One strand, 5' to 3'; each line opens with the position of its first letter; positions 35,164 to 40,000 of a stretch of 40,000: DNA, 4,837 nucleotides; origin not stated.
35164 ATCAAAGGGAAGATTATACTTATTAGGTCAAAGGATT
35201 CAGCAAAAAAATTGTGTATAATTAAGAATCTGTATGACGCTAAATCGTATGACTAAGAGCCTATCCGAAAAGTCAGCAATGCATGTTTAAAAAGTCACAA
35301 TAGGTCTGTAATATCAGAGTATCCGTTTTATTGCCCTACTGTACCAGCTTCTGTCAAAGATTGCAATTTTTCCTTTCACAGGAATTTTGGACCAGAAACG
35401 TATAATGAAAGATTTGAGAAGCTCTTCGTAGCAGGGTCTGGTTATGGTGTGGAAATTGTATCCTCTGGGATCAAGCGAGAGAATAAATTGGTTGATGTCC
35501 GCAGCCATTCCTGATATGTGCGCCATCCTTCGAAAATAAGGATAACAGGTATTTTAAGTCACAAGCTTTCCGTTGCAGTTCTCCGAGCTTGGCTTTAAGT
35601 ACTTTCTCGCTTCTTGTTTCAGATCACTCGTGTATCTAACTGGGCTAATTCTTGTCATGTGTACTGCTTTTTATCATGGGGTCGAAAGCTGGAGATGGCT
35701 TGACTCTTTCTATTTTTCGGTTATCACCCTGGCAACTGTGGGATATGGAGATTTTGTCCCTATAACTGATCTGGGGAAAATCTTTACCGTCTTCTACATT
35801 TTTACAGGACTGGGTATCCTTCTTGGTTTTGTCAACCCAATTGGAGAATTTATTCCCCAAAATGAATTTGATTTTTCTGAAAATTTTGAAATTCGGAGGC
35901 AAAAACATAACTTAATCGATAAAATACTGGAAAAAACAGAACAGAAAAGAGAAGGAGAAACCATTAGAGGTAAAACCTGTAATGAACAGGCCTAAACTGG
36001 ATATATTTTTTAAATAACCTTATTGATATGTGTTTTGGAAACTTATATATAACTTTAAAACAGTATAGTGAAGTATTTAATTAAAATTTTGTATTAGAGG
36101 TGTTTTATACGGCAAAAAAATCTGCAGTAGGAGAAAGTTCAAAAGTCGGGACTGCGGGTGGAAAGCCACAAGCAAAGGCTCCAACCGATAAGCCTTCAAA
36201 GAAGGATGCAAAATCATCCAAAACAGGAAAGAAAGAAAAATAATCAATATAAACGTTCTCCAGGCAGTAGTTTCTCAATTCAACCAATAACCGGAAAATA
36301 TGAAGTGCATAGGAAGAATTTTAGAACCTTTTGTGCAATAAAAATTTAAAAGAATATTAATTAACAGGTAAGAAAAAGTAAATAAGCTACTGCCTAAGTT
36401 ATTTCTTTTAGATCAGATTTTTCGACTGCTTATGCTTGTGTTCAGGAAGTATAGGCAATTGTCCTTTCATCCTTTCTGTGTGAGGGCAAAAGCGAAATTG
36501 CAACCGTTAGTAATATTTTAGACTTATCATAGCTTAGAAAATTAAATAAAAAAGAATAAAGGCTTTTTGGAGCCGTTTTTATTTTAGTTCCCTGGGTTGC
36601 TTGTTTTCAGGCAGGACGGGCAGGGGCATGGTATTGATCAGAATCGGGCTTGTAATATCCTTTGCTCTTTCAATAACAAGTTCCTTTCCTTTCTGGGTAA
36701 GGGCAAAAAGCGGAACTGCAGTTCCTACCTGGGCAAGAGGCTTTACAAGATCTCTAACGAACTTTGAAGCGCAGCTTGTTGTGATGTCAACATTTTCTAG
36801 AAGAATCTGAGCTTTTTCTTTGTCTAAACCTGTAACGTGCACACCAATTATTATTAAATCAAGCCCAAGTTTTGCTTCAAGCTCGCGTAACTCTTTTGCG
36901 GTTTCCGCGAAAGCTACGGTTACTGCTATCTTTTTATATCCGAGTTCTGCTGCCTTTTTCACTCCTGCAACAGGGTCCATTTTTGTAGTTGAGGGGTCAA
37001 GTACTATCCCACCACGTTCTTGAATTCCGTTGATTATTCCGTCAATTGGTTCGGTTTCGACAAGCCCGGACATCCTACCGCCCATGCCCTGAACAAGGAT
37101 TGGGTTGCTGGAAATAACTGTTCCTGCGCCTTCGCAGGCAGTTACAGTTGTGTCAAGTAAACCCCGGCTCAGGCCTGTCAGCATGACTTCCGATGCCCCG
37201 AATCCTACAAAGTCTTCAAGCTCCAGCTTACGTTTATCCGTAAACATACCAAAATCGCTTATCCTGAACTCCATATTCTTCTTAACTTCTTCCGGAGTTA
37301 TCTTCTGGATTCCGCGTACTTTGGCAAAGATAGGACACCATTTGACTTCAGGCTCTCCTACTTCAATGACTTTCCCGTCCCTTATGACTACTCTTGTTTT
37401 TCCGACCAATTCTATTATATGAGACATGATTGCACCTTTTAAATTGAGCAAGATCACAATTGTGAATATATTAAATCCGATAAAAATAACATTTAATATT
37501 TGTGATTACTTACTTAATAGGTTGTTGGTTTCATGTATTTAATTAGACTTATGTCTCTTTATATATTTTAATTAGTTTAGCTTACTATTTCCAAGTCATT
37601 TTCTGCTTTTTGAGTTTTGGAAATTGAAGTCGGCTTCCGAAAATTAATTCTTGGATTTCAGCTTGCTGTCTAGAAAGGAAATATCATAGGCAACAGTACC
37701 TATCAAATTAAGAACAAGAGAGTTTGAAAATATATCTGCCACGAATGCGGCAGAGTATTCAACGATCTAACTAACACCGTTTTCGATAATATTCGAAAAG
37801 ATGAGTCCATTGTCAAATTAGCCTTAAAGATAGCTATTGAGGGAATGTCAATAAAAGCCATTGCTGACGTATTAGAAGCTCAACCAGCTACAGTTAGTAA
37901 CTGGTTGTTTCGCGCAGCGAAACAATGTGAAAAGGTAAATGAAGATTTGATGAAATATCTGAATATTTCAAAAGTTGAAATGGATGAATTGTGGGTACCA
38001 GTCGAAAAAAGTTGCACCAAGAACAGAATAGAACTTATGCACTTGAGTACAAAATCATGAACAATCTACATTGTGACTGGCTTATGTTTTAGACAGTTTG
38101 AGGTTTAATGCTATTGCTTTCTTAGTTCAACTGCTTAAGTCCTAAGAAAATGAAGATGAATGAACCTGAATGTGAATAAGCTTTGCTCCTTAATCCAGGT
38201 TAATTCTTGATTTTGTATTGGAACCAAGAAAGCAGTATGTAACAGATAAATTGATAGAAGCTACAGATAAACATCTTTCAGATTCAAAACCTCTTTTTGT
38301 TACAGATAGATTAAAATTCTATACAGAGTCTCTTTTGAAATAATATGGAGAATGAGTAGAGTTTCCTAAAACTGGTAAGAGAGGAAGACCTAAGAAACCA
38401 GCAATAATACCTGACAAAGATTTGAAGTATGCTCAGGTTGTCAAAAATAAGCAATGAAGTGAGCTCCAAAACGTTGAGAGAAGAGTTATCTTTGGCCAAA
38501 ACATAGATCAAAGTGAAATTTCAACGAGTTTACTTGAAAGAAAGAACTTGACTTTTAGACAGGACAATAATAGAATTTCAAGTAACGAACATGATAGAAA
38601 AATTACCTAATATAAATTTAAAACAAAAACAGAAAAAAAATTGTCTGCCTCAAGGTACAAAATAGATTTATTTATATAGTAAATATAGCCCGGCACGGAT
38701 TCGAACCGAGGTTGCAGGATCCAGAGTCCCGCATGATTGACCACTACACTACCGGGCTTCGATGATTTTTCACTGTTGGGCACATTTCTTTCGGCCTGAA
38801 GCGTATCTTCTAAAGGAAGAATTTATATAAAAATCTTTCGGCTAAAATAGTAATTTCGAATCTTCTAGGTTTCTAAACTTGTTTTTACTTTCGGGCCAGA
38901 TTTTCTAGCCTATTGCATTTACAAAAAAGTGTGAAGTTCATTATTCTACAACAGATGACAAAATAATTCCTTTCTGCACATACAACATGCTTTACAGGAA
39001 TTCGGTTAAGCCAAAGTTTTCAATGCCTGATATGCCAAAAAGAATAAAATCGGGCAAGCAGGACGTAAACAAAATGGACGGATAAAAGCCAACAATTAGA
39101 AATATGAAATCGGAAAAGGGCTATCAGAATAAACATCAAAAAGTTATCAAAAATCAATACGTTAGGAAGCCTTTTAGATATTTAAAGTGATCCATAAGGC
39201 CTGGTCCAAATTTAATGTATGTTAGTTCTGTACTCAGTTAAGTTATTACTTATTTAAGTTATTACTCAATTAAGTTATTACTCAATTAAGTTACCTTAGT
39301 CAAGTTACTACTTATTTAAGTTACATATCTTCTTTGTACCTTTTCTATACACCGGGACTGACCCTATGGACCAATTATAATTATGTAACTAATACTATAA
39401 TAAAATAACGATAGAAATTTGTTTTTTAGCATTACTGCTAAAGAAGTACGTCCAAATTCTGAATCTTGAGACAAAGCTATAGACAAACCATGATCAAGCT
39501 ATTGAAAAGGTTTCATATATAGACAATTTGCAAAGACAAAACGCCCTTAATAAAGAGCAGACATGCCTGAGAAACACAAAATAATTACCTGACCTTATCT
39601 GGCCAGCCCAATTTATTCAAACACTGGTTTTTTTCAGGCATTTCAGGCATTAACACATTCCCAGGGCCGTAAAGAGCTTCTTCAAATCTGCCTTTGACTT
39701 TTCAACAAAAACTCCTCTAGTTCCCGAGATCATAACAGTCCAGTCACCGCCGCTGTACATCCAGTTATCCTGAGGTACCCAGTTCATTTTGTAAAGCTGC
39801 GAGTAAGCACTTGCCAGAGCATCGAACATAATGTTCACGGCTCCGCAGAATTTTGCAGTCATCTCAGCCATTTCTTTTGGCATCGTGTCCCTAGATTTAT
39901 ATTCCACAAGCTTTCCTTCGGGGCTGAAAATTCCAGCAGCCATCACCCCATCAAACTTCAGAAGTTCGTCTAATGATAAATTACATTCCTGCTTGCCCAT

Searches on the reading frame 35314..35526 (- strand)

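Call 75: search_protein_families(library=pfam, proteins=[window:35314-35526:-], max_evalue=0.01)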
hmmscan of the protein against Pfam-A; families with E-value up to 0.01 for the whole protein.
window:35314-35526:- (70 aa): 1 family
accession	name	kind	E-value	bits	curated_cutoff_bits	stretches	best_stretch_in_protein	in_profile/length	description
PF03976.20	PPK2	-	2e-14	54.2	22.3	1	9-66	46-103/229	Polyphosphate kinase 2 (PPK2)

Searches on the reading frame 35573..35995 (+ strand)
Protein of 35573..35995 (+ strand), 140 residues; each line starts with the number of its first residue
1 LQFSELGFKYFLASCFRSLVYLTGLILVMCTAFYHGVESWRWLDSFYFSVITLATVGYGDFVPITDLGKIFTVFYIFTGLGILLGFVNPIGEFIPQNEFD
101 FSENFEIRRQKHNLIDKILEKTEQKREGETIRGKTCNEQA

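Call 16: search_protein_families(library=pfam, proteins=[window:35573-35995:+], max_evalue=0.01)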
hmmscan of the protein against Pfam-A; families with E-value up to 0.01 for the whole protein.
window:35573-35995:+ (140 aa): 1 family
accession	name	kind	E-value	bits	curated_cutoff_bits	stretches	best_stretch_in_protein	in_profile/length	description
PF07885.22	Ion_trans_2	-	1.6e-22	79.6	22.5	1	24-94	4-77/79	Ion channel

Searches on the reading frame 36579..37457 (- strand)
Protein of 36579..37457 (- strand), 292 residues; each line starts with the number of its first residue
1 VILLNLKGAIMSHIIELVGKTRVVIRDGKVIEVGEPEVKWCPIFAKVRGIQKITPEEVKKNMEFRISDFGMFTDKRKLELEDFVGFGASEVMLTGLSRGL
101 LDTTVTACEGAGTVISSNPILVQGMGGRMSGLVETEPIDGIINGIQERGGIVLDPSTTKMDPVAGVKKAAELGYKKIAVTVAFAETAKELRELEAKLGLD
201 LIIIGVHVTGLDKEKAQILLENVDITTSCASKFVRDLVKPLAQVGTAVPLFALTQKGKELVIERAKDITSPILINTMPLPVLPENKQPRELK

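Call 16: search_protein_families(library=pfam, proteins=[window:36579-37457:-], max_evalue=0.01)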
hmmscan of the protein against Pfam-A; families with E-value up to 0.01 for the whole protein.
window:36579-37457:- (292 aa): 1 family
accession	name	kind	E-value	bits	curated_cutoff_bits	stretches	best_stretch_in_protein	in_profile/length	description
PF09872.14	DUF2099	-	8.5e-114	379.5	25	1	13-266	1-257/257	Uncharacterized protein conserved in archaea (DUF2099)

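Call 20: find_encoding_contigs(protein=window:36579-37457:-, flank=10000, max_places=10)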
Protein window:36579-37457:- (292 aa): no gene with exactly this product is on record in the collection.

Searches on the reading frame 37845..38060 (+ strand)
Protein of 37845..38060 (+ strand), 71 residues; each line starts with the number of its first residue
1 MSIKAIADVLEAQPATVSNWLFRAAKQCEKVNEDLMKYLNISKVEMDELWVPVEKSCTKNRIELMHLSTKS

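Call 75: search_protein_families(library=pfam, proteins=[window:37845-38060:+], max_evalue=0.01)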
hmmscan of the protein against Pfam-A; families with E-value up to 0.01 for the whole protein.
window:37845-38060:+ (71 aa): 1 family
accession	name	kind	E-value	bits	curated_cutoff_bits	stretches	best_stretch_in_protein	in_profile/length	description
PF08281.18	Sigma70_r4_2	-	0.00047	20.2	25.7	1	1-28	27-54/54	Sigma-70, region 4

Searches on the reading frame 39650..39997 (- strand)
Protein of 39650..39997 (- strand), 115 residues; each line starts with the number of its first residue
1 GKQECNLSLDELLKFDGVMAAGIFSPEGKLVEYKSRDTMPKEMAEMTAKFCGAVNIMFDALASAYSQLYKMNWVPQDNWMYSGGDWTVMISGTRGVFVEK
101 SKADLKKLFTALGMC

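Call 75: search_protein_families(library=pfam, proteins=[window:39650-39997:-], max_evalue=0.01)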
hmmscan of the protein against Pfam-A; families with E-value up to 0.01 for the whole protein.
window:39650-39997:- (115 aa): 1 family
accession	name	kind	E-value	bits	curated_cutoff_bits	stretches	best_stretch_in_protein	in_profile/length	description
PF09941.14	DUF2173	-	3.7e-33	114.5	26.1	1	9-113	2-105/106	Uncharacterized conserved protein (DUF2173)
